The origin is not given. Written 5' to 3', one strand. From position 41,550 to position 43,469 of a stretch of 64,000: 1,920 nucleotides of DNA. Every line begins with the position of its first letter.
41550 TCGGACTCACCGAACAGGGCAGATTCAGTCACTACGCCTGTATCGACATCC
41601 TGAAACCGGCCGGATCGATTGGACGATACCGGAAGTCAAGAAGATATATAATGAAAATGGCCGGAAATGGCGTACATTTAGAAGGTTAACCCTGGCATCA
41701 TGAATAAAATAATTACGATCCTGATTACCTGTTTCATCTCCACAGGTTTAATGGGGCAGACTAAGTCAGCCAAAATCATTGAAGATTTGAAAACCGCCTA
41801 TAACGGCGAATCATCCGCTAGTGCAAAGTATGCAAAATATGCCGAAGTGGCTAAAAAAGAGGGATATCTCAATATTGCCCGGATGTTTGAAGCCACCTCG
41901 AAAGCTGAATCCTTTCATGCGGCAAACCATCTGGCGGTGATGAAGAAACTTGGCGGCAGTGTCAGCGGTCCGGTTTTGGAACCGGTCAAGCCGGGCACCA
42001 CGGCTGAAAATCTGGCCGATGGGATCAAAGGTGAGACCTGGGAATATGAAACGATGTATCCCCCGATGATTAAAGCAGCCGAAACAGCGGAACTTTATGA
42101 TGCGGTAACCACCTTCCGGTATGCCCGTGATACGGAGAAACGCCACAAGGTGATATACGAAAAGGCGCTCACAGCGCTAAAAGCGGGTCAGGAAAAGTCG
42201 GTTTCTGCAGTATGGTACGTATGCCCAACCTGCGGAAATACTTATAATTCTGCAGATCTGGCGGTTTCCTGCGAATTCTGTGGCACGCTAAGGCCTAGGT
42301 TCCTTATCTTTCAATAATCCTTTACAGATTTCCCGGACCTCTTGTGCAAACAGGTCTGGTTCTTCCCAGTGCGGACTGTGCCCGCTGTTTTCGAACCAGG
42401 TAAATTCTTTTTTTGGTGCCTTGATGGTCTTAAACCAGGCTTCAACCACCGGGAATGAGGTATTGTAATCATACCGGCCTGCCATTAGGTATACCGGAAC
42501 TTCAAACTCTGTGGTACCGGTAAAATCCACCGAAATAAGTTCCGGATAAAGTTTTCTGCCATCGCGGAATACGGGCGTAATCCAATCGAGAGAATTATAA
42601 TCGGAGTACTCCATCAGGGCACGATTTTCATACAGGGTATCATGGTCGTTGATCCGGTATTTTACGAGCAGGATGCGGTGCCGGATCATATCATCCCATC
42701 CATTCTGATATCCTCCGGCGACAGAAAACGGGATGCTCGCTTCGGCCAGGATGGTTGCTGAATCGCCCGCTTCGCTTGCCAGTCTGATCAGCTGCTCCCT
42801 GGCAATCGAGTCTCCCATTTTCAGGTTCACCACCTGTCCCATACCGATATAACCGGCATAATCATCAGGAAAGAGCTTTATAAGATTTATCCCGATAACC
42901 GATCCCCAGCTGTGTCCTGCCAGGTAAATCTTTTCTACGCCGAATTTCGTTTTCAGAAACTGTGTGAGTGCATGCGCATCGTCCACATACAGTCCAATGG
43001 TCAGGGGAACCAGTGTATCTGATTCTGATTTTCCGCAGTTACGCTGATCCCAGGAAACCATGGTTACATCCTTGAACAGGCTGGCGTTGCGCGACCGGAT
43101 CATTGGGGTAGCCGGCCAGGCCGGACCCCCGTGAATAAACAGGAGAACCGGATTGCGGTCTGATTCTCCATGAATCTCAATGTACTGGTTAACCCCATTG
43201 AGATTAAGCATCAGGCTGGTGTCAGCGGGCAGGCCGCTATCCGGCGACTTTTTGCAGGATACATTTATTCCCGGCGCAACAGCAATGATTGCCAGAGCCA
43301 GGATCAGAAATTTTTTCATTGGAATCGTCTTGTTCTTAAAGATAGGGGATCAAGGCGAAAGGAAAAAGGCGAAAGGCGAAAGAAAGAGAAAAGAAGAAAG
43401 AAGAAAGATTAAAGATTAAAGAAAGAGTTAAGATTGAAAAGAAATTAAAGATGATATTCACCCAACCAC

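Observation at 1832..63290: Nearly every intergenic spacer is built from short tandem repeats with a shared modular, often palindromic, architecture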

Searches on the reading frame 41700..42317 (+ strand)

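Call 46: search_protein_families(library=pfam, proteins=[window:41700-42317:+])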
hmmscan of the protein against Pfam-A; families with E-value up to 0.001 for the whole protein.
window:41700-42317:+ (205 aa): 2 families
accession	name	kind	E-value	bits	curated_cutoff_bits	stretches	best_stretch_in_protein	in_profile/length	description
PF02915.23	Rubrerythrin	-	4.8e-25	89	22.8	1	30-156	3-136/137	Rubrerythrin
PF00210.30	Ferritin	-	1.7e-05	25.2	24.5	1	28-97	2-71/142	Ferritin-like domain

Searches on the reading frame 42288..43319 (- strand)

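Call 46: search_protein_families(library=pfam, proteins=[window:42288-43319:-])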
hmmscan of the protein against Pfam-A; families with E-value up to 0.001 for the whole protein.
window:42288-43319:- (343 aa): 3 families
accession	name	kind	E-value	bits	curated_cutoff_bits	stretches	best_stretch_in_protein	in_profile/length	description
PF12697.13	Abhydrolase_6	-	4.3e-15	57.4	26.3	1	59-326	1-216/217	Alpha/beta hydrolase family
PF12146.15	Hydrolase_4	-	9.6e-13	48.4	27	1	84-319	31-237/239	Serine aminopeptidase, S33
PF00561.26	Abhydrolase_1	-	1.9e-10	41.3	25.8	1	57-281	1-207/245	alpha/beta hydrolase fold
